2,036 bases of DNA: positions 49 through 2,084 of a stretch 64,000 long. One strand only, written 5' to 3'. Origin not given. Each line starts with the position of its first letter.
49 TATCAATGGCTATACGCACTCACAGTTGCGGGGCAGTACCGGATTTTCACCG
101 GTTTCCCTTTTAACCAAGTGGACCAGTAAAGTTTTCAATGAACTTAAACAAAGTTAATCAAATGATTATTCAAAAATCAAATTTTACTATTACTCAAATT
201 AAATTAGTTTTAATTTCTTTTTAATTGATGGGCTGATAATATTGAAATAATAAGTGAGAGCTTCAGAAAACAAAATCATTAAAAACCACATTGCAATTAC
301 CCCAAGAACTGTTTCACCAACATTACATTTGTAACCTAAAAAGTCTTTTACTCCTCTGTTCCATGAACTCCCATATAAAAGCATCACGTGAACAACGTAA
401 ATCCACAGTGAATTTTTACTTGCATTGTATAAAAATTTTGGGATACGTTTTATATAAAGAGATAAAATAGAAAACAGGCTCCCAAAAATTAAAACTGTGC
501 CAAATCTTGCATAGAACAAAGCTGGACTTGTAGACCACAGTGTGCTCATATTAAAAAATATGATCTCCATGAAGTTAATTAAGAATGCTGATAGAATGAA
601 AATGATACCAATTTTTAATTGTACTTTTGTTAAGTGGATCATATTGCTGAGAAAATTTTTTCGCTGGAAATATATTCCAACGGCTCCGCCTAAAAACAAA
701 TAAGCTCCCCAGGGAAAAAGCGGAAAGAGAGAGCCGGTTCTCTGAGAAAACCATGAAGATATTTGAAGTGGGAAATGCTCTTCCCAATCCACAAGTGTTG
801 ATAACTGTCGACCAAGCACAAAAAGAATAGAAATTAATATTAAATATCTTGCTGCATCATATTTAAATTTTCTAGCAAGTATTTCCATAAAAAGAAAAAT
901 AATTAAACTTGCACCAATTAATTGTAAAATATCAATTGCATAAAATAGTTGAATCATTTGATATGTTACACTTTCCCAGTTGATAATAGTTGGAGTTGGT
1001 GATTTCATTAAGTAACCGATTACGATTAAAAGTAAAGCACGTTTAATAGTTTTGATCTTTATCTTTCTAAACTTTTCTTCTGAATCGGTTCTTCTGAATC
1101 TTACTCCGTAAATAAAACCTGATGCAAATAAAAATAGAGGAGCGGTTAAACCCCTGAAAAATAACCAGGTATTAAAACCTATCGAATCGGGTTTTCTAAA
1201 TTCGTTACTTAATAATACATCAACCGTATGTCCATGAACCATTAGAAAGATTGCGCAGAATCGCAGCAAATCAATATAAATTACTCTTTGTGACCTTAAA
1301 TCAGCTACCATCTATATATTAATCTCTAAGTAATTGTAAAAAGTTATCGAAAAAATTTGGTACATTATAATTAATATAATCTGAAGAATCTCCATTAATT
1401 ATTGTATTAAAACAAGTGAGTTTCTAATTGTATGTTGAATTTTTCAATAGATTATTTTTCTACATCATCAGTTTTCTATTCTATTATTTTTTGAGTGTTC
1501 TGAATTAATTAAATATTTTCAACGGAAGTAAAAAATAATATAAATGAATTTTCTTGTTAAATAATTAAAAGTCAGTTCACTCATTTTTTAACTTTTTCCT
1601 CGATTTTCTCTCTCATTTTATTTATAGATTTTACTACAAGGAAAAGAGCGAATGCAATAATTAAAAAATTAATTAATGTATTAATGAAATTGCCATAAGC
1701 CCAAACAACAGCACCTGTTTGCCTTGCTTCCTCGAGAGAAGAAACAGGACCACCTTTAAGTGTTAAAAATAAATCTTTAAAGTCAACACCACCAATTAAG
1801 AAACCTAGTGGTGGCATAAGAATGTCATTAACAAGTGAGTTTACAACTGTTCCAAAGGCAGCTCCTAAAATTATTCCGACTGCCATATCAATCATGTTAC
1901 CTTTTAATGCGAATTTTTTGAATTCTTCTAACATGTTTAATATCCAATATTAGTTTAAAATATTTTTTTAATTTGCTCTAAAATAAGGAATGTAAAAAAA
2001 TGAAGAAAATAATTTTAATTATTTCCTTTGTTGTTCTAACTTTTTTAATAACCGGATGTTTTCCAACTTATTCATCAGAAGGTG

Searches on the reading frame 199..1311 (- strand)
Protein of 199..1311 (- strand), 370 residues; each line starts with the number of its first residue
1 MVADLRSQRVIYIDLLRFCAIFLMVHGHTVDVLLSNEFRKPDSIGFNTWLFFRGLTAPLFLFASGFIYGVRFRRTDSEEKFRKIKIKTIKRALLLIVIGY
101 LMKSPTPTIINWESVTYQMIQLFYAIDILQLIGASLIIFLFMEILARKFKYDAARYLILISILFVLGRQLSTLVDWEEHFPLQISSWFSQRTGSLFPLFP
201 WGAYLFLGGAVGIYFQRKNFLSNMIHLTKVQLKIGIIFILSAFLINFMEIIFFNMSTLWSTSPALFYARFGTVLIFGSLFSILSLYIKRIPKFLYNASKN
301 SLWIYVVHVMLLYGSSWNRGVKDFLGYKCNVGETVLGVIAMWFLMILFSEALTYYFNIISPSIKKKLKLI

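Call 40: search_protein_families(library=ncbifam, proteins=[window:199-1311:-], max_evalue=0.00001)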
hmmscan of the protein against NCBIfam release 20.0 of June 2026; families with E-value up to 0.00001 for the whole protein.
window:199-1311:- (370 aa): 0 families

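Call 55: find_encoding_contigs(protein=window:199-1311:-, flank=10000, max_places=2)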
Protein window:199-1311:- (370 aa): 4 contigs read that carry it; 2 places shown.
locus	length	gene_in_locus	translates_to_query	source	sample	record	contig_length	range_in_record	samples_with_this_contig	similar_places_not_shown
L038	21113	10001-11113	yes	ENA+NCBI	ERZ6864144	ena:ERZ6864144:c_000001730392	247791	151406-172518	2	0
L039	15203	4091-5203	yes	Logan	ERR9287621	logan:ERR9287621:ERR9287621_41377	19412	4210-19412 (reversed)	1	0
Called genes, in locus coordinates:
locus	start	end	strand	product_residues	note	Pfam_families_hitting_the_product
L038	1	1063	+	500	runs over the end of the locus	PF00128:Alpha-amylase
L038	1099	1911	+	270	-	PF22435:MRM3-like_sub_bind, PF08032:SpoU_sub_bind (weak), PF00588:SpoU_methylase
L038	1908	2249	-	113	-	-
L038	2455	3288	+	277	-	PF02811:PHP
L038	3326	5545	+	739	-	PF07494:Reg_prop (faint), PF21544:PorZ_N_b_propeller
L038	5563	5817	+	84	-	PF11680:DUF3276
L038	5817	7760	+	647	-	PF00005:ABC_tran, PF02463:SMC_N (faint), PF13555:AAA_29 (faint), PF00004:AAA (faint), PF13238:AAA_18 (faint), PF13304:AAA_21 (faint), PF12848:ABC_tran_Xtn, PF00005:ABC_tran, +2 more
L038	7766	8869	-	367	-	PF00365:PFK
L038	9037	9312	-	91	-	-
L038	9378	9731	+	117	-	PF01741:MscL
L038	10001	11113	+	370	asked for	PF01757:Acyl_transf_3, PF07786:HGSNAT_cat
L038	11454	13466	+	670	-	PF07715:Plug, PF00593:TonB_dep_Rec_b-barrel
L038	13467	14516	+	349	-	PF16819:DUF5074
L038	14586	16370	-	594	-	PF00664:ABC_membrane, PF00005:ABC_tran, PF02463:SMC_N (faint)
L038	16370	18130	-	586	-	PF00664:ABC_membrane, PF00005:ABC_tran, PF02463:SMC_N (faint)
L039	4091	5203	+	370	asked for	PF01757:Acyl_transf_3, PF07786:HGSNAT_cat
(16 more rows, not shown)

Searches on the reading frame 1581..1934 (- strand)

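Call 40: search_protein_families(library=ncbifam, proteins=[window:1581-1934:-], max_evalue=0.00001)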
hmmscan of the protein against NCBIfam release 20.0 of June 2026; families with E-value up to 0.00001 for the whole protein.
window:1581-1934:- (117 aa): 8 families
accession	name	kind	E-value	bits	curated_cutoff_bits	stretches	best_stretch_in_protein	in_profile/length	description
NF010557.0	PRK13952.1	equivalog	1e-44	152.1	159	1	1-114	3-119/142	large conductance mechanosensitive channel protein MscL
NF001843.0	PRK00567.1-4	equivalog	3.3e-42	143.8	142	1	1-114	3-109/135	large-conductance mechanosensitive channel protein MscL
TIGR00220.1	mscL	equivalog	2.2e-37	128.1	71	1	1-114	1-104/127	large conductance mechanosensitive channel protein MscL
NF001841.0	PRK00567.1-1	equivalog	4.9e-37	127.2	225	1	1-114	3-109/137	large-conductance mechanosensitive channel protein MscL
NF010560.0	PRK13955.1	equivalog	2.6e-34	118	180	1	1-114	1-100/132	large conductance mechanosensitive channel protein MscL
NF010558.0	PRK13953.1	equivalog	3.6e-32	111.1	197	1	1-115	4-104/128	large conductance mechanosensitive channel protein MscL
NF010559.0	PRK13954.1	equivalog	9.5e-25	87.5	176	1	1-113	1-96/120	large conductance mechanosensitive channel protein MscL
NF001842.0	PRK00567.1-3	equivalog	7.7e-22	77.9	146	1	1-115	1-104/147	large-conductance mechanosensitive channel protein MscL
